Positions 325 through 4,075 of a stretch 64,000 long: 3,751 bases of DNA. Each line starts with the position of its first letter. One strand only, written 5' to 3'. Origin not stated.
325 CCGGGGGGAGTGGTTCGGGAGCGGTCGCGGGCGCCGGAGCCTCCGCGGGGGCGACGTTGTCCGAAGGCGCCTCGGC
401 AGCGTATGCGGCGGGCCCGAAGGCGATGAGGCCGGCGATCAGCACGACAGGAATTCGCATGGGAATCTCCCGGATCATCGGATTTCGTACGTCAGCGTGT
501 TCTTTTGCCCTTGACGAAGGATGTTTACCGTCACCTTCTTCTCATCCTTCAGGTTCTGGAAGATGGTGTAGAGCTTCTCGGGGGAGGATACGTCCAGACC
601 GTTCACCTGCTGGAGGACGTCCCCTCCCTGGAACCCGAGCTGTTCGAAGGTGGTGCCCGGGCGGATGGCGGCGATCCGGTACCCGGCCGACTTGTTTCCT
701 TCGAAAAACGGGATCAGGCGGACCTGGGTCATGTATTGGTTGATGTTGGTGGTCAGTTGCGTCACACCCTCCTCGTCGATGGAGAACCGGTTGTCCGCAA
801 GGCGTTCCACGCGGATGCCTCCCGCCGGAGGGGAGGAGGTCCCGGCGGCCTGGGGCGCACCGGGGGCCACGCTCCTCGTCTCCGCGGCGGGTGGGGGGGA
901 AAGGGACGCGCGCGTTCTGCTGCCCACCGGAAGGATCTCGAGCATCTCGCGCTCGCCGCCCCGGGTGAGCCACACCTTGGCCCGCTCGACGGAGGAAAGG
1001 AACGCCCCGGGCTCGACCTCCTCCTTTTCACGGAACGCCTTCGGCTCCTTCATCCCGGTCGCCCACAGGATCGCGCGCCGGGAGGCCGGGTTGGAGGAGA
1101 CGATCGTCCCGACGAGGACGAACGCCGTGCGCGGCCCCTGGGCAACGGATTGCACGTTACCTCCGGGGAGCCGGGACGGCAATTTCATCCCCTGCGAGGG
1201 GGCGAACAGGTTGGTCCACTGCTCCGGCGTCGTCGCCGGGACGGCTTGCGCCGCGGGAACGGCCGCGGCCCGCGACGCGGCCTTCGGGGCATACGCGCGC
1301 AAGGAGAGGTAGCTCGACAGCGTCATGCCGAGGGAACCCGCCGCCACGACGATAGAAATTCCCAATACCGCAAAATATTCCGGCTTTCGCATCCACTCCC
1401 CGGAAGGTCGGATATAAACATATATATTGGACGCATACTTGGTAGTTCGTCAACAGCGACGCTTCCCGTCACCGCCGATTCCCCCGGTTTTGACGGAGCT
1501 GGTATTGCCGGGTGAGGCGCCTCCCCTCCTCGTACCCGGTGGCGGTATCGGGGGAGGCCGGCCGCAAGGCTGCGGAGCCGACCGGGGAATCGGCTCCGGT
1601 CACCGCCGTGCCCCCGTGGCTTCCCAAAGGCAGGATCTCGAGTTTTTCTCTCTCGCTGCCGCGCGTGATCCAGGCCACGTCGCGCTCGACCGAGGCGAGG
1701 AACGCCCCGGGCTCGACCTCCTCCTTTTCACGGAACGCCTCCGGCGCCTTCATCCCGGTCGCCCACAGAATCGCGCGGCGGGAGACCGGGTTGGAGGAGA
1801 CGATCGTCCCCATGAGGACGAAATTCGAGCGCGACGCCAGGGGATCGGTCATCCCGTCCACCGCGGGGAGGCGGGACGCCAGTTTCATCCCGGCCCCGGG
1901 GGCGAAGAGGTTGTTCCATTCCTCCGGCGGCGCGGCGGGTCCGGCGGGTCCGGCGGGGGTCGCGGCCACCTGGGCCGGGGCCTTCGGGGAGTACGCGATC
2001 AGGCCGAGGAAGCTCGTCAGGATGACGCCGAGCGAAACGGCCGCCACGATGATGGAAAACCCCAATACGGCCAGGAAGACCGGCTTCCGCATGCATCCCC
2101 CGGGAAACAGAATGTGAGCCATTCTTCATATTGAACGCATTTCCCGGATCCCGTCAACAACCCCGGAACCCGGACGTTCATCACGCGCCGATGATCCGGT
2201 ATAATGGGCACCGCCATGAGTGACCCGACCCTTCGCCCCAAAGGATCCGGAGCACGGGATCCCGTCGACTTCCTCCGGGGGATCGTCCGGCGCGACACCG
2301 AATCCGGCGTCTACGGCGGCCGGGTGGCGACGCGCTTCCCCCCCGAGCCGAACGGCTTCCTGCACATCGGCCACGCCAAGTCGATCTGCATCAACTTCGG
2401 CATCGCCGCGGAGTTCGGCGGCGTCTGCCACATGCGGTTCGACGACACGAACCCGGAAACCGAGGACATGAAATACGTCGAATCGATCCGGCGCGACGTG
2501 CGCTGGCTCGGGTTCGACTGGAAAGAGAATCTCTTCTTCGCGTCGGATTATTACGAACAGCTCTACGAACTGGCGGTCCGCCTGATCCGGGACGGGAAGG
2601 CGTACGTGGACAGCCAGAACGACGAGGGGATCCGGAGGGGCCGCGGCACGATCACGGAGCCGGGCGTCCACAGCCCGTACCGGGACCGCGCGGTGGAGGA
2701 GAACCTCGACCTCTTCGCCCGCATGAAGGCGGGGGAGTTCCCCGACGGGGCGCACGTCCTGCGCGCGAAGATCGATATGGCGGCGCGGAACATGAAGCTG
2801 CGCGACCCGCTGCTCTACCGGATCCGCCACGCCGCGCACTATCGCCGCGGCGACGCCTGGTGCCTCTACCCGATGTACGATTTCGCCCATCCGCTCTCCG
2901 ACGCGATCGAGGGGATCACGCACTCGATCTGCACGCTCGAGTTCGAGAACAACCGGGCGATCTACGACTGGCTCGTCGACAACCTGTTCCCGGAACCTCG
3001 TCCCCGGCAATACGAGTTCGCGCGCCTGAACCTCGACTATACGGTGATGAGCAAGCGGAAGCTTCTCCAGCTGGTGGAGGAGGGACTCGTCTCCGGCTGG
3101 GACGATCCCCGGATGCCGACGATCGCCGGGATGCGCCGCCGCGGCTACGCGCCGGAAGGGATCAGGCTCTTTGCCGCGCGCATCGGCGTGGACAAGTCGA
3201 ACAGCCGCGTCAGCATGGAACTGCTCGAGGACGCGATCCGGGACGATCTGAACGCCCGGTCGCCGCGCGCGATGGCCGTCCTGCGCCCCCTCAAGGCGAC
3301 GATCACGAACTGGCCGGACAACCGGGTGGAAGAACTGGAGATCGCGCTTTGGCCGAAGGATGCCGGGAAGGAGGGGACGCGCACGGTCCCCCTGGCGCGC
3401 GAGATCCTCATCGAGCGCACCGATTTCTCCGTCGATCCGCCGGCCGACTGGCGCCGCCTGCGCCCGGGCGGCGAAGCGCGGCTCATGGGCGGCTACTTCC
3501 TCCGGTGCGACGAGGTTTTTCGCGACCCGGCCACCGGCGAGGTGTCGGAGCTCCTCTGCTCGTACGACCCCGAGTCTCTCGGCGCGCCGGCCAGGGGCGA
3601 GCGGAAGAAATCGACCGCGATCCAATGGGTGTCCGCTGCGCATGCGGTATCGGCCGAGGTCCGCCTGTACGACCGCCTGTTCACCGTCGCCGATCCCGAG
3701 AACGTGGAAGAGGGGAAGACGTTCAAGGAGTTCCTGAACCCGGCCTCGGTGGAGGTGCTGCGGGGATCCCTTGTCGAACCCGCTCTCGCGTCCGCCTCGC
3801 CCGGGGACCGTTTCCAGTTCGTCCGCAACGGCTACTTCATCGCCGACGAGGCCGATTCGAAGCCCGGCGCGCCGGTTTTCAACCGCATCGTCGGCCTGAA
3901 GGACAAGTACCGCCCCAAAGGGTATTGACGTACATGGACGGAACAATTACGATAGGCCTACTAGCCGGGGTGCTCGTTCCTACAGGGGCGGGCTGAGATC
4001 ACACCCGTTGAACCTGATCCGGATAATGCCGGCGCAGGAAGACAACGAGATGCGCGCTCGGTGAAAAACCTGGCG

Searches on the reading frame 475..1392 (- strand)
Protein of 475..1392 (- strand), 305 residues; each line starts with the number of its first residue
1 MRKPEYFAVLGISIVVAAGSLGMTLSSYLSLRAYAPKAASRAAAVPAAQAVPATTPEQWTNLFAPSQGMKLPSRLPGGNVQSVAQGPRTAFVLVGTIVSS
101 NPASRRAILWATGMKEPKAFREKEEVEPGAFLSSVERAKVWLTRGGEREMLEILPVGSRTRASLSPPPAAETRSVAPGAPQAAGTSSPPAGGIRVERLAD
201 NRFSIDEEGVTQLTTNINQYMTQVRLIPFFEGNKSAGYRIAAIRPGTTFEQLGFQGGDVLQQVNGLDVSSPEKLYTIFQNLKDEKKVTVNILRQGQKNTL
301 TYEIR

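Call 58: find_encoding_contigs(protein=window:475-1392:-, flank=10000, max_places=3)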
Protein window:475-1392:- (305 aa): 3 contigs read that carry it; 3 places shown.
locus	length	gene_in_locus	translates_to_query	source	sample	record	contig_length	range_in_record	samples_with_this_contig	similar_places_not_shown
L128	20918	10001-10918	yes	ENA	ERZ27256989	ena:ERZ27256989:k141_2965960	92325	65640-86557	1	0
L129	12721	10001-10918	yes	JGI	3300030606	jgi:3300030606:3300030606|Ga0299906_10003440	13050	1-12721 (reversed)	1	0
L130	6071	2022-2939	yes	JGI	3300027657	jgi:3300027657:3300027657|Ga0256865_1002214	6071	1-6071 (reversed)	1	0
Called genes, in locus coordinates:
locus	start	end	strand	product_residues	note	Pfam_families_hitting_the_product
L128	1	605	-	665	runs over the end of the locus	PF25487:ETR1_N, PF00989:PAS (weak), PF08448:PAS_4, PF13188:PAS_8 (weak), PF13426:PAS_9 (weak), PF00512:HisKA, PF02518:HATPase_c, PF00072:Response_reg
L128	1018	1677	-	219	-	PF00484:Pro_CA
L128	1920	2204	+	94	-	-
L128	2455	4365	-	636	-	PF00989:PAS, PF08448:PAS_4, PF13188:PAS_8, PF13426:PAS_9, PF08448:PAS_4 (weak), PF13426:PAS_9, PF02518:HATPase_c, PF00072:Response_reg, +1 more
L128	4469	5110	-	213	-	PF02581:TMP-TENI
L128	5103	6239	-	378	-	PF04055:Radical_SAM, PF06968:BATS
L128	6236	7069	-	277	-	PF05690:ThiG, PF04131:NanE (faint), PF00977:His_biosynth (weak)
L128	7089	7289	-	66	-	PF02597:ThiS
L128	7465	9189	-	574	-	PF00749:tRNA-synt_1c, PF03950:tRNA-synt_1c_C, PF20974:tRNA-synt_1c_C2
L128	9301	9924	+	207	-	-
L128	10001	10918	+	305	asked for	PF11356:T2SSC (weak), PF13180:PDZ_2 (weak)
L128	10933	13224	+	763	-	PF21305:type_II_gspD_N0, PF03958:Secretin_N, PF00263:Secretin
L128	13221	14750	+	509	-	PF05157:MshEN (weak), PF13191:AAA_16 (faint), PF00437:T2SSE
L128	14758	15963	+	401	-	PF28597:T2SSF_N, PF00482:T2SSF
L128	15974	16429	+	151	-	PF07963:N_methyl, PF08334:T2SSG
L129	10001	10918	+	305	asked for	PF11356:T2SSC (weak), PF13180:PDZ_2 (weak)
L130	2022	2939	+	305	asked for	PF11356:T2SSC (weak), PF13180:PDZ_2 (weak)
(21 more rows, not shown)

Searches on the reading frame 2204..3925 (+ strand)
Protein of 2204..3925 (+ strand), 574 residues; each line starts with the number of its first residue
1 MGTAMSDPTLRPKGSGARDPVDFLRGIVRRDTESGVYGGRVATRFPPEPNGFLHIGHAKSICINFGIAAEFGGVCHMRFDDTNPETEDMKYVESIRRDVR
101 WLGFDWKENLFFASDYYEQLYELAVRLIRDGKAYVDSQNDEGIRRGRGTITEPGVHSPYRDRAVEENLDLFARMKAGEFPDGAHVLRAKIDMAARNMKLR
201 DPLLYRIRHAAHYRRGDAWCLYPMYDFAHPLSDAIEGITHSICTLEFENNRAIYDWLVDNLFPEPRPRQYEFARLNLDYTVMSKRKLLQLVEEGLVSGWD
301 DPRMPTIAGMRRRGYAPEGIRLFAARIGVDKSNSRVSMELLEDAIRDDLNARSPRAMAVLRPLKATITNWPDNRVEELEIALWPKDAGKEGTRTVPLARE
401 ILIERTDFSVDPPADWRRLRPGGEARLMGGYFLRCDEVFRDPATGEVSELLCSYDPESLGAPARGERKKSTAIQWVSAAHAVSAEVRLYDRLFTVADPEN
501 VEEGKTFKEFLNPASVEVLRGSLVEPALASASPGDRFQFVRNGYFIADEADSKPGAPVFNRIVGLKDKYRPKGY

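Call 53: find_homologous_proteins(query=window:2204-3925:+, max_evalue=1e-50)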
Query window:2204-3925:+ (574 aa): 8000 proteins with E <= 1e-50 among 8000 candidates; the best 120 are listed.
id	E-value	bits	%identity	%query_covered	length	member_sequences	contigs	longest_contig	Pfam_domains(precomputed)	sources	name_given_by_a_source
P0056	0.0e+0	1333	100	100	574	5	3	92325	PF20974.3,PF00749.28,PF03950.24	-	-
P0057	0.0e+0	1324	100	99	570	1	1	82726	PF20974.3,PF00749.28,PF03950.24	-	-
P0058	0.0e+0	1314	99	100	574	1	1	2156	PF20974.3,PF00749.28,PF03950.24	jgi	jgi:glutaminyl-tRNA synthetase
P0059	0.0e+0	1310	98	100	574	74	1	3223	PF20974.3,PF00749.28,PF03950.24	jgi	jgi:glutaminyl-tRNA synthetase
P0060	0.0e+0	1233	92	99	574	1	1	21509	PF20974.3,PF00749.28,PF03950.24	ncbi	-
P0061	0.0e+0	1231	93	99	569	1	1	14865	PF20974.3,PF00749.28,PF03950.24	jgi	jgi:glutaminyl-tRNA synthetase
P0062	0.0e+0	1227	92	99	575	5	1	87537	PF20974.3,PF00749.28,PF03950.24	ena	-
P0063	0.0e+0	1223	92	99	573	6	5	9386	PF20974.3,PF00749.28,PF03950.24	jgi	jgi:glutaminyl-tRNA synthetase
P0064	0.0e+0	1222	92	100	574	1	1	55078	PF20974.3,PF00749.28,PF03950.24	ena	-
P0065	0.0e+0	1222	91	99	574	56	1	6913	PF20974.3,PF00749.28,PF03950.24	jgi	-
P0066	0.0e+0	1218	91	100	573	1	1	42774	PF20974.3,PF00749.28,PF03950.24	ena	-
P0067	0.0e+0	1218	91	99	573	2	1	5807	PF20974.3,PF00749.28,PF03950.24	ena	-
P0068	0.0e+0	1212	91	100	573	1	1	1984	PF20974.3,PF00749.28,PF03950.24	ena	-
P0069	0.0e+0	1211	90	100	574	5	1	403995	PF20974.3,PF00749.28,PF03950.24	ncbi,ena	-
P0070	0.0e+0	1209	90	99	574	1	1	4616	PF20974.3,PF00749.28,PF03950.24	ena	-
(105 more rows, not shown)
